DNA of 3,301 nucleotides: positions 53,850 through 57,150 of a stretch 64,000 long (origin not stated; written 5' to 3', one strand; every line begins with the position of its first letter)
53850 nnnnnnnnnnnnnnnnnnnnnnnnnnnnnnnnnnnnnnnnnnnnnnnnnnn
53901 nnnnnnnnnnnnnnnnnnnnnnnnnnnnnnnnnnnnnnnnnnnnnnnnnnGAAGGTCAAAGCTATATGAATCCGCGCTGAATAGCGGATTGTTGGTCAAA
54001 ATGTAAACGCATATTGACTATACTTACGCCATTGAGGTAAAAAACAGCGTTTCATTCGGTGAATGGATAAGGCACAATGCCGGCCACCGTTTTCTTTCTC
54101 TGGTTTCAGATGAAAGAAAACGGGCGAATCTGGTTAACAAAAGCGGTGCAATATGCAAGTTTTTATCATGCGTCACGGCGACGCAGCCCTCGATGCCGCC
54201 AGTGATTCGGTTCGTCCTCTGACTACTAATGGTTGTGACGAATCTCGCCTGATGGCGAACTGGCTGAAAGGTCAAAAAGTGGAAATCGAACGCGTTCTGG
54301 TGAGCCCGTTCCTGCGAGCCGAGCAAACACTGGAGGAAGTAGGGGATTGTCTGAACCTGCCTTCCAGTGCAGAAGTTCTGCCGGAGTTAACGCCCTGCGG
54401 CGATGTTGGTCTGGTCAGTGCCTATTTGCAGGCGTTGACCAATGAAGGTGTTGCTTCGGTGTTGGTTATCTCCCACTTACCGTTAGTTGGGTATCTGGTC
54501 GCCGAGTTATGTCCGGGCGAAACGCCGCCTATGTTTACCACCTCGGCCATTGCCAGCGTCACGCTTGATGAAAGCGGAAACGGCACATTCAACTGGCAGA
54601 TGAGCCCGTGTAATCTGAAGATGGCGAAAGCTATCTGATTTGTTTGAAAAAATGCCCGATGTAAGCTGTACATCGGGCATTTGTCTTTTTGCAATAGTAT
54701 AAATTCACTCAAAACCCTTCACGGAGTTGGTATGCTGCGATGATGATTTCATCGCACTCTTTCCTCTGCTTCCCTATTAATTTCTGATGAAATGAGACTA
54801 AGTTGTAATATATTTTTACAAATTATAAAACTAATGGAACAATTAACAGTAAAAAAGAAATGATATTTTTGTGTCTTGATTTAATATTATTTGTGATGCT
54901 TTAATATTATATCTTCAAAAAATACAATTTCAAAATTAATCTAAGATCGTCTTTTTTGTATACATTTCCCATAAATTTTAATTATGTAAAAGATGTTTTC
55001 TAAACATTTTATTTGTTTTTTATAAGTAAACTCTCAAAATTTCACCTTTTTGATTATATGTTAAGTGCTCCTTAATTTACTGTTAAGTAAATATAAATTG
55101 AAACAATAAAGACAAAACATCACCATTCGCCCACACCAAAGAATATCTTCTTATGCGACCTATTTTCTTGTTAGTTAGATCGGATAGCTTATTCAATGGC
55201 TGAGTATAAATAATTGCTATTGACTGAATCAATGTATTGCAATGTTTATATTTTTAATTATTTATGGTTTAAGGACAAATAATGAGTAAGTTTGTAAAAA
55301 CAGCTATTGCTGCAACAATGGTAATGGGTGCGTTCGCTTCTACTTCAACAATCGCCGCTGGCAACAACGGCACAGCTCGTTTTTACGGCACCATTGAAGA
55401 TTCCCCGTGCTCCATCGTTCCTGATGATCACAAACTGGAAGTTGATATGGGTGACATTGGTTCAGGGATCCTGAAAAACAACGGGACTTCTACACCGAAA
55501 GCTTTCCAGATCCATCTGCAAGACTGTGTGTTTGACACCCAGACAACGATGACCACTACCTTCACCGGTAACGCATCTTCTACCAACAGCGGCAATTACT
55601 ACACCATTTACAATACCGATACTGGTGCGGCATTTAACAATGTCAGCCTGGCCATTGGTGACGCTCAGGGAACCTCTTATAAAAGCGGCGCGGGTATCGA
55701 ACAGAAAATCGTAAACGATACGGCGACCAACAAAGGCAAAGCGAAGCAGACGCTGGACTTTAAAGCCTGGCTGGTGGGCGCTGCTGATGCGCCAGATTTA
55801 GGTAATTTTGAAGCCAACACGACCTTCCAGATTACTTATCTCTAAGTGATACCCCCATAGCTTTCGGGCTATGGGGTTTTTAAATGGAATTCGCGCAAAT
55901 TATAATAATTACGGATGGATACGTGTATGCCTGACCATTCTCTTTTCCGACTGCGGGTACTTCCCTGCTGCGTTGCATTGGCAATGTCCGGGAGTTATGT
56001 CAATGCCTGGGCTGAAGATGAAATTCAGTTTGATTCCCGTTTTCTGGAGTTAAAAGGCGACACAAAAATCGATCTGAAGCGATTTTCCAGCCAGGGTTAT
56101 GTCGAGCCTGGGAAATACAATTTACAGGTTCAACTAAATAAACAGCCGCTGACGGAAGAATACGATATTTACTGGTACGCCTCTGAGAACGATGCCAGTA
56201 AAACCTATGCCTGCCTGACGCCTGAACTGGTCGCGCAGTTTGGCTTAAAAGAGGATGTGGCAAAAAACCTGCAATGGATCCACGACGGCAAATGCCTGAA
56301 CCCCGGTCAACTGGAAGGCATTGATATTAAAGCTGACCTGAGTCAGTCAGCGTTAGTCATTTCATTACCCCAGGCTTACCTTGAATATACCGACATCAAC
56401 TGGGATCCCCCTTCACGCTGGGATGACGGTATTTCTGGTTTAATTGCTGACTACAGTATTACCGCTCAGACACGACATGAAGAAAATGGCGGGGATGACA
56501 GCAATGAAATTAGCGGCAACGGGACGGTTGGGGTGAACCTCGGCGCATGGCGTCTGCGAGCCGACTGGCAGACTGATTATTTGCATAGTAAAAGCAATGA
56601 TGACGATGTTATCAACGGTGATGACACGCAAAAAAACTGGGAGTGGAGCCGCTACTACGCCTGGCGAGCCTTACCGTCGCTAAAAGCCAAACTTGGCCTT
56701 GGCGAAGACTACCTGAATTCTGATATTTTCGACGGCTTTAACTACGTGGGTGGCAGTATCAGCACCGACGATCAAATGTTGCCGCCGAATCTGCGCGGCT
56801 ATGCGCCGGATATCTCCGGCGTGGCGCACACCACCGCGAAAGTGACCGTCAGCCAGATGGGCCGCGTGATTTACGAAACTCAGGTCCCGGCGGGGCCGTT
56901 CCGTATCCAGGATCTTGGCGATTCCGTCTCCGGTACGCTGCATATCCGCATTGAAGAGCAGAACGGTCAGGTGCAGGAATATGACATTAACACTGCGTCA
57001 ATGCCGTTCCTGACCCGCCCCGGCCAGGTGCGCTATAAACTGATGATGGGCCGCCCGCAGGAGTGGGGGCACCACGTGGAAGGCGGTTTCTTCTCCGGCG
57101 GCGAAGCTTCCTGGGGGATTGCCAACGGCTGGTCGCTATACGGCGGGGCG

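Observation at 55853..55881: Stable hairpin plus T-run immediately after the major fimbrial subunit gene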

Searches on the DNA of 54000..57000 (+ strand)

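Call 6: search_rna_families(source=window, start=54000, end=57000, threshold=evalue, max_evalue=10)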
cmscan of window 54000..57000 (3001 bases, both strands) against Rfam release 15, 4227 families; matches with E-value up to 10: 6.
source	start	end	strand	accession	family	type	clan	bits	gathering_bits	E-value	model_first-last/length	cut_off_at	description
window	54652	54708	-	RF02844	RefA9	Gene; antisense;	-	29.6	49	0.084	1-64/64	no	Enterococcus sRNA A9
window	56006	56095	+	RF00204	snoR12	Gene; snRNA; snoRNA; CD-box;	-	23.1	39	0.41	1-83/83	no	Small nucleolar RNA R12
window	54646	54751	-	RF00116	C0465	Gene; sRNA;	-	20.5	40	1.9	1-78/78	no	C0465 RNA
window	54624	54686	+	RF00116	C0465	Gene; sRNA;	-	17.7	40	8.4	1-78/78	no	C0465 RNA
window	54232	54269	+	RF01305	sR51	Gene; snRNA; snoRNA; CD-box;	-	17.3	38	3.4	1-56/56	no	Small nucleolar RNA sR51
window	56593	56644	+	RF01145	sR14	Gene; snRNA; snoRNA; CD-box;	-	15.1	38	0.73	1-54/54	no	Small nucleolar RNA sR14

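Call 8: search_dna_similar(query=window:55200-56000:+, collection=ecoli_genomes, mode=near, rows=spread, max_rows=30)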
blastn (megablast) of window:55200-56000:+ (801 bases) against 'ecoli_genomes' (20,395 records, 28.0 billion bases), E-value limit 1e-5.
Records with a match: 4151; places in all: 4168; records where one place covers at least 80% of the query: 3491.
Genomes with a match: 4151 of 5426; with a place that covers at least 80% of the query: 3491. Places per genome that has any: lowest 1, median 1, highest 2. On chromosomes: 4168 places; on plasmids: 0.
Best place of each record, by identity: >=99% 337; 95-99% 88; 90-95% 3; 80-90% 3707; 60-80% 16.
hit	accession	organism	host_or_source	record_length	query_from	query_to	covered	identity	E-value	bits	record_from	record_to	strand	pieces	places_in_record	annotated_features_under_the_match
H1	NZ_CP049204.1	Escherichia coli strain PapM-32-1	Papio papio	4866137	1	801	100%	99.8%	0e+0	1469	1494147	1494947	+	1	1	yfcV: fimbrial protein | fimbrial biogenesis outer membrane usher protein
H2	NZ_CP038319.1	Escherichia coli O157:H7 strain NE122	bovine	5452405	1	801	100%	99.0%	0e+0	1435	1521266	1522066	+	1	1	yfcV: fimbrial protein | fimbrial biogenesis outer membrane usher protein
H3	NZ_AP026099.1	Escherichia coli strain 61_150228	Homo sapiens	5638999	1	801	100%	99.0%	0e+0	1435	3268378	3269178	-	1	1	yfcV: fimbrial protein | fimbrial biogenesis outer membrane usher protein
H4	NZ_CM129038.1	Escherichia coli strain 700481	Homo sapiens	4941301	1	799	100%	84.9%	0e+0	806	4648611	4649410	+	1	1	yfcV: fimbrial protein | yfcU: fimbrial usher protein YfcU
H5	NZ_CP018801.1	Escherichia coli strain tolC-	laboratory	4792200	1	799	100%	83.9%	0e+0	760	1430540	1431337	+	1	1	yfcV: fimbrial protein | yfcU: fimbrial usher protein YfcU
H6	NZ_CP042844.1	Escherichia coli strain JME66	not applicable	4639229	1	799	100%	83.9%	0e+0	760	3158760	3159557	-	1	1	yfcV: fimbrial protein | yfcU: fimbrial usher protein YfcU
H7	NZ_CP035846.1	Escherichia coli strain TW10598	Homo sapiens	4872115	1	799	100%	83.9%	0e+0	760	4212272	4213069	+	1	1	yfcV: fimbrial protein | yfcU: fimbrial usher protein YfcU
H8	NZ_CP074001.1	Escherichia coli strain PM4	Pig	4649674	1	799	100%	83.9%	0e+0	760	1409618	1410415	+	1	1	yfcV: fimbrial protein | yfcU: fimbrial usher protein YfcU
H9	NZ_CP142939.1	Escherichia coli strain B20127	seawater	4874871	1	799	100%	83.9%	0e+0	760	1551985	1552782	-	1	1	yfcV: fimbrial protein | yfcU: fimbrial usher protein YfcU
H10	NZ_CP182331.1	Escherichia coli strain A65EC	-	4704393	1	799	100%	83.9%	0e+0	760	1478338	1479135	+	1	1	yfcV: fimbrial protein | yfcU: fimbrial usher protein YfcU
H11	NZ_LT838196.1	Escherichia coli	Homo sapiens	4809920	1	799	100%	83.9%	0e+0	760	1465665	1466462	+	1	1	yfcV: fimbrial protein | yfcU: fimbrial usher protein YfcU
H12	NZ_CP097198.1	Escherichia coli strain 2-1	pig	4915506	1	799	100%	83.7%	0e+0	756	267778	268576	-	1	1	yfcV: fimbrial protein | yfcU: fimbrial usher protein YfcU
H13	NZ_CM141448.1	Escherichia coli strain LFB1-1-1R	wolf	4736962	1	799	100%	83.7%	0e+0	756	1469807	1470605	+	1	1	yfcV: fimbrial protein | yfcU: fimbrial usher protein YfcU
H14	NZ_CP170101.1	Escherichia coli BL21 strain BL21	missing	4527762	1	799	100%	83.6%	0e+0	750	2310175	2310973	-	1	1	yfcV: fimbrial protein | yfcU: fimbrial usher protein YfcU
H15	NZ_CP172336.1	Escherichia coli strain CE-O153H30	wild bird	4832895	1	799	100%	83.6%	0e+0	750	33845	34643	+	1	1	yfcV: fimbrial protein | yfcU: fimbrial usher protein YfcU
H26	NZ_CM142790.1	Escherichia coli strain GPEC1185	chicken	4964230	47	267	28%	80.5%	3e-38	169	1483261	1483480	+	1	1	fimbrial protein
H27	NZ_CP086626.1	Escherichia coli strain RIVM_C037134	Homo sapiens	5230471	47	252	26%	81.6%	3e-38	169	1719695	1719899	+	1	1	fimbrial protein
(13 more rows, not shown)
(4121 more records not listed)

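Call 10: get_annotated_region(hit=H2, flank=1500)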
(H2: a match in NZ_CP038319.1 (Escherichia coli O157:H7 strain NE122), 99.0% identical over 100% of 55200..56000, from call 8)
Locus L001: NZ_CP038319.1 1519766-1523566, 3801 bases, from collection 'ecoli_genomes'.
description: Escherichia coli O157:H7 strain NE122 chromosome, complete genome
organism: Escherichia coli O157:H7 strain NE122 (NCBI taxid 83334)
replicon: chromosome; assembly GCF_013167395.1
host: bovine; source: missing; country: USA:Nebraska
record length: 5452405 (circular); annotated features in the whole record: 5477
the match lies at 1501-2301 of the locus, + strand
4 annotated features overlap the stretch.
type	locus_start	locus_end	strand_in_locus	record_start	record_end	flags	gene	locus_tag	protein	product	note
CDS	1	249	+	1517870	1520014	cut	fadJ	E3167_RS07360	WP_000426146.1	fatty acid oxidation complex subunit alpha FadJ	-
CDS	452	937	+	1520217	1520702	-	sixA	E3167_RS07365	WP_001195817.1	phosphohistidine phosphatase SixA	-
CDS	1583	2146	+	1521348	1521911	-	yfcV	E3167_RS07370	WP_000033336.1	fimbrial protein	-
CDS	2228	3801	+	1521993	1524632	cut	-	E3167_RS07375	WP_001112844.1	fimbrial biogenesis outer membrane usher protein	-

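Call 11: get_annotated_region(hit=H5, flank=1500)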
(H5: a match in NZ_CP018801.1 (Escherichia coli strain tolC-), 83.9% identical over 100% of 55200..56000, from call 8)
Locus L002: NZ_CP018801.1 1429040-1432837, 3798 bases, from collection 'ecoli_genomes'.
description: Escherichia coli strain tolC- chromosome, complete genome
organism: Escherichia coli strain tolC- (NCBI taxid 562)
replicon: chromosome; assembly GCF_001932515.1
host: -; source: laboratory; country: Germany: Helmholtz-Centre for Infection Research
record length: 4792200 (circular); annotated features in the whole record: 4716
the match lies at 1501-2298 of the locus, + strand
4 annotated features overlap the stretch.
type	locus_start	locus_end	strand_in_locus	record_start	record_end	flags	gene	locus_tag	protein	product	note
CDS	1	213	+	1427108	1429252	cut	fadJ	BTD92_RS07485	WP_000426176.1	fatty acid oxidation complex subunit alpha FadJ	-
CDS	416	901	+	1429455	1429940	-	sixA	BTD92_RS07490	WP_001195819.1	phosphohistidine phosphatase SixA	-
CDS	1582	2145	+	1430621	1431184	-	yfcV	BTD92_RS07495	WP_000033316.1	fimbrial protein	-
CDS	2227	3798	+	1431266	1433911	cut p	yfcU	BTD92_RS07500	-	fimbrial usher protein YfcU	internal stop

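Call 12: get_annotated_region(hit=H26, flank=2500)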
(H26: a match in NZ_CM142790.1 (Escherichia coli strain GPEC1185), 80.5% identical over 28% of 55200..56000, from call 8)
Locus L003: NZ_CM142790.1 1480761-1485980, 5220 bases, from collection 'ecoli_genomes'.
description: Escherichia coli strain GPEC1185 chromosome, whole genome shotgun sequence
organism: Escherichia coli strain GPEC1185 (NCBI taxid 562)
replicon: chromosome; assembly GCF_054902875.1
host: -; source: chicken; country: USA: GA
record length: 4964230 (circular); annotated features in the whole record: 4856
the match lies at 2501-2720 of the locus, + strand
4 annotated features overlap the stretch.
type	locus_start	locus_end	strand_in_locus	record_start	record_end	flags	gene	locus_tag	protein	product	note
CDS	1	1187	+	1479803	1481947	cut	fadJ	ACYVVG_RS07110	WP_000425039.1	fatty acid oxidation complex subunit alpha FadJ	-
CDS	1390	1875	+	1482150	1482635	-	sixA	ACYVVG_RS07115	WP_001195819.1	phosphohistidine phosphatase SixA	-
CDS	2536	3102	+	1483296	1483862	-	-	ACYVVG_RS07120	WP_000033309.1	fimbrial protein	-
CDS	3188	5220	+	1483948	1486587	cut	-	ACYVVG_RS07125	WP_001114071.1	fimbrial biogenesis outer membrane usher protein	-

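Call 13: get_annotated_region(hit=H27, flank=2500)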
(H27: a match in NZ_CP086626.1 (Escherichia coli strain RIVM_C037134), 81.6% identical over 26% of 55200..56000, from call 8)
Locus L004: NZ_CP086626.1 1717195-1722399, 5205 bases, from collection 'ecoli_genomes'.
description: Escherichia coli strain RIVM_C037134 chromosome, complete genome
organism: Escherichia coli strain RIVM_C037134 (NCBI taxid 562)
replicon: chromosome; assembly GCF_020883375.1
host: Homo sapiens; source: -; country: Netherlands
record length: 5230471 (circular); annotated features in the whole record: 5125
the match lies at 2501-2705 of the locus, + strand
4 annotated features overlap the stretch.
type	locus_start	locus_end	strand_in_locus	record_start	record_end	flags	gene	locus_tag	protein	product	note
CDS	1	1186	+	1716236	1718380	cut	fadJ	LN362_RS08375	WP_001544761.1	fatty acid oxidation complex subunit alpha FadJ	-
CDS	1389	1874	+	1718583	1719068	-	sixA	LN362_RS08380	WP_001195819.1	phosphohistidine phosphatase SixA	-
CDS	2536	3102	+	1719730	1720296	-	-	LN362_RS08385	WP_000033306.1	fimbrial protein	-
CDS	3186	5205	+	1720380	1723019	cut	-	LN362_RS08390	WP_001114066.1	fimbrial biogenesis outer membrane usher protein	-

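Call 64: search_dna_similar(query=window:55843-55895:+, collection=ecoli_genomes, mode=distant, max_evalue=0.01, rows=spread, max_rows=15)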
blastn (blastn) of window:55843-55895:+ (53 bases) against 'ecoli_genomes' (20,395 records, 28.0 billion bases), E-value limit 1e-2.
Records with a match: 429; places in all: 429; records where one place covers at least 80% of the query: 429.
Genomes with a match: 429 of 5426; with a place that covers at least 80% of the query: 429. Places per genome that has any: lowest 1, median 1, highest 1. On chromosomes: 429 places; on plasmids: 0.
Best place of each record, by identity: >=99% 406; 95-99% 10; 90-95% 12; 80-90% 1.
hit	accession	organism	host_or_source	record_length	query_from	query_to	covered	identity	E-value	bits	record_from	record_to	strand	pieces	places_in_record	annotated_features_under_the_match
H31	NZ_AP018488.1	Escherichia coli O157:H7 strain PV15-279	Homo sapiens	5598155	1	53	100%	100.0%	4e-18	97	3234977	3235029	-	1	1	yfcV: fimbrial protein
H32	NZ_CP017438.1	Escherichia coli O157:H7 strain 2159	Cattle Hide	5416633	1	53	100%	100.0%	4e-18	97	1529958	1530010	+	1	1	fimbrial protein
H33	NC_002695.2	Escherichia coli O157:H7 str. Sakai strain Sakai substr. ...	Homo sapiens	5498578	1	53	100%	100.0%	4e-18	97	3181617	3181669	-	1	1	yfcV: fimbrial-like adhesin protein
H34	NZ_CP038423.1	Escherichia coli O157:H7 strain 7409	bovine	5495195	1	53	100%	100.0%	4e-18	97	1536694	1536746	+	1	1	yfcV: fimbrial protein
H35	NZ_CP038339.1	Escherichia coli O157:H7 strain H6437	Homo sapiens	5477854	1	53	100%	100.0%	4e-18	97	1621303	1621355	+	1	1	yfcV: fimbrial protein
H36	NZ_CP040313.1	Escherichia coli strain M7638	missing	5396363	1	53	100%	100.0%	4e-18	97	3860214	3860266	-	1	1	yfcV: fimbrial protein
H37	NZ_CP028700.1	Escherichia coli strain 105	cattle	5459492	1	53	100%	100.0%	4e-18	97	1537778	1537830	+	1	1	yfcV: fimbrial protein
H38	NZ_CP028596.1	Escherichia coli strain 149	cattle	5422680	1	53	100%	100.0%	4e-18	97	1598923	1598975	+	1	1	yfcV: fimbrial protein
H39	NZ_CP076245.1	Escherichia coli O157:H7 strain Balcarce_24.2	Rectal swab of live bovine cattle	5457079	1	53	100%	100.0%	4e-18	97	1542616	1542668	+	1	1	yfcV: fimbrial protein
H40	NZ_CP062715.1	Escherichia coli O157:H7 strain Z1826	Bovine Faeces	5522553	1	53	100%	100.0%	4e-18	97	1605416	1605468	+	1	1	yfcV: fimbrial protein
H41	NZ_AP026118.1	Escherichia coli strain CEC13004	Homo sapiens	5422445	1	53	100%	100.0%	4e-18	97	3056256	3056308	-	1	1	yfcV: fimbrial protein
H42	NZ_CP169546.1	Escherichia coli O157:H7 strain AC-5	Soil from greenhouses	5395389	1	53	100%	100.0%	4e-18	97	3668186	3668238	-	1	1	yfcV: fimbrial protein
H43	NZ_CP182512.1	Escherichia coli strain VTEC+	Grown in Blood agar culture medium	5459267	1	53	100%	100.0%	4e-18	97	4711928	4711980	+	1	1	yfcV: fimbrial protein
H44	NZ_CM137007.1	Escherichia coli strain 4FM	Mink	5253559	1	53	100%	100.0%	4e-18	97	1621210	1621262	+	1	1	yfcV: fimbrial protein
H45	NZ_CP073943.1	Escherichia coli strain MB52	Poultry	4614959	1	49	92%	81.6%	2e-3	49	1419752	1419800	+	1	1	yfcV: fimbrial protein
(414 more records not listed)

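Call 65: get_annotated_region(hit=H33, flank=7000)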
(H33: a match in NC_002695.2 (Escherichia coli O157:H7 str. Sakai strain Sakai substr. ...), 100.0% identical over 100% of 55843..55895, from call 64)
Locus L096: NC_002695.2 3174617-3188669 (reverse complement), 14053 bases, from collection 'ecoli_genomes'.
description: Escherichia coli O157:H7 str. Sakai DNA, complete genome
organism: Escherichia coli O157:H7 str. Sakai strain Sakai substr. RIMD 0509952 (NCBI taxid 386585)
replicon: genomic; assembly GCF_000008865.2
host: Homo sapiens; source: Human intestinal microflora; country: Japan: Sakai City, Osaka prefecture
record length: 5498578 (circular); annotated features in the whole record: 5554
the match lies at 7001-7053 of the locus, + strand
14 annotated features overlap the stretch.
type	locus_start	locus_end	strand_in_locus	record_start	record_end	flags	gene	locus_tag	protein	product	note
CDS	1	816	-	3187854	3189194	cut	fadL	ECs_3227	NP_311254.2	long-chain fatty acid outer membrane transporter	-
CDS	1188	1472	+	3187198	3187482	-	yfcZ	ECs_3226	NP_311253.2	hypothetical protein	-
CDS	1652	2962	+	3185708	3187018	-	fadI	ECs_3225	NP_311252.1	beta-ketoacyl-CoA thiolase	-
CDS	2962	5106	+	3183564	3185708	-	fadJ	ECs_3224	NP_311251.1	fatty acid oxidation complex subunit alpha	-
CDS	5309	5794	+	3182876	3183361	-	sixA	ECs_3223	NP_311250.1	phosphohistidine phosphatase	-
CDS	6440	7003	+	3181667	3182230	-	yfcV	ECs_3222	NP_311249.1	fimbrial-like adhesin protein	-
CDS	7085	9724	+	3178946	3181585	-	yfcU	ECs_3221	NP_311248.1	outer membrane usher protein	-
CDS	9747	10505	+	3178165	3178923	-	yfcS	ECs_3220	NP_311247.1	periplasmic pilin chaperone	-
CDS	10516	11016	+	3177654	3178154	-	yfcR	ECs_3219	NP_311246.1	fimbrial-like adhesin protein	-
CDS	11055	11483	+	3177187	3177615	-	yfcQ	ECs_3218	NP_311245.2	fimbrial-like adhesin protein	-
CDS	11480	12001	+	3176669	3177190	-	yfcP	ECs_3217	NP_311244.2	fimbrial-like adhesin protein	-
CDS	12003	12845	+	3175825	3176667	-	yfcO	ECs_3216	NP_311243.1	outer membrane protein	-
CDS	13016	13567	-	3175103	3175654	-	smrB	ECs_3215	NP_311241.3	DNA endonuclease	-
CDS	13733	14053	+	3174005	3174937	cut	-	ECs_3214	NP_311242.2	adenine-specific methylase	-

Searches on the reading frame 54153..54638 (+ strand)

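Call 7: search_protein_families(library=ncbifam, proteins=[window:54153-54638:+])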
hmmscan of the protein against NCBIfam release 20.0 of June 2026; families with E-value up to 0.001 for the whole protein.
window:54153-54638:+ (161 aa): 3 families
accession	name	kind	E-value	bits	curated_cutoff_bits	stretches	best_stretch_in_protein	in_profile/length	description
TIGR00249.1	sixA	equivalog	2.1e-65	219.3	74.5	1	1-152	1-154/154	phosphohistidine phosphatase SixA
NF011580.0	PRK15004.1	equivalog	0.00057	19.9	250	0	1-70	1-72/203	adenosylcobalamin/alpha-ribazole phosphatase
NF038349.1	dPGM_arch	equivalog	0.00096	19.1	225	0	17-70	18-71/194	2,3-diphosphoglycerate-dependent phosphoglycerate mutase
